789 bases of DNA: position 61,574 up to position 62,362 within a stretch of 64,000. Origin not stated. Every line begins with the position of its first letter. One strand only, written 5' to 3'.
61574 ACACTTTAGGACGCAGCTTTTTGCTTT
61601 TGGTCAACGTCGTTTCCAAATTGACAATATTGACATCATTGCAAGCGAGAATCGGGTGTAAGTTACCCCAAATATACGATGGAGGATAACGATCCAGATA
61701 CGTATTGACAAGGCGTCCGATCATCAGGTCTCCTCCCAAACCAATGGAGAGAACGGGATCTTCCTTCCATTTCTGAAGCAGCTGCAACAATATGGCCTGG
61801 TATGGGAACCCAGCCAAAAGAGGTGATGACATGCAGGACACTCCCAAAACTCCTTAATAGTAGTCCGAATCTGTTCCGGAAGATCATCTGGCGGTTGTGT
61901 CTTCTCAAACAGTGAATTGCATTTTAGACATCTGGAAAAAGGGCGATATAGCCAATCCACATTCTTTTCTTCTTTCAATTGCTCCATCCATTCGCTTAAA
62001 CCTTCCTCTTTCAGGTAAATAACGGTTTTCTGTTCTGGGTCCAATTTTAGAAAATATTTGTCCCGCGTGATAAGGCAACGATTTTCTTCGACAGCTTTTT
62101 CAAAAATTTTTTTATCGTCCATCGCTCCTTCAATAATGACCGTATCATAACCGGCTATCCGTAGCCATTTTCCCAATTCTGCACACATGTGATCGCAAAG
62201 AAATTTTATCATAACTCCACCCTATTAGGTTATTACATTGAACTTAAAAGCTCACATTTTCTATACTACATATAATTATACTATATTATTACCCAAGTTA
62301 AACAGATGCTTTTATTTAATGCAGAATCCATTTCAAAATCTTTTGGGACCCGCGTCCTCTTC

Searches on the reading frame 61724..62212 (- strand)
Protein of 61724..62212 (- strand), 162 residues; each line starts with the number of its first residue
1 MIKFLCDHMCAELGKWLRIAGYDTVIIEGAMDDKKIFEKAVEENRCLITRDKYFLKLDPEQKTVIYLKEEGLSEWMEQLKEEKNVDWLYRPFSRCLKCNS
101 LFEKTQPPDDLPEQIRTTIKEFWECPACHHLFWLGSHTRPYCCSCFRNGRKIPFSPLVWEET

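Call 52: search_protein_families(library=pfam, proteins=[window:61724-62212:-], max_evalue=0.00001)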
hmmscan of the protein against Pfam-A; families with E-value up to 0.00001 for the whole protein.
window:61724-62212:- (162 aa): 2 families
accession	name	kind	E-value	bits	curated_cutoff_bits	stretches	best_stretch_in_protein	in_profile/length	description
PF01927.22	Mut7-C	-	3.6e-32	111.9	23.3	1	3-139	2-140/146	Mut7-C RNAse domain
PF18480.7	DUF5615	-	1e-06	29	23.8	1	3-68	2-75/110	Domain of unknown function (DUF5615)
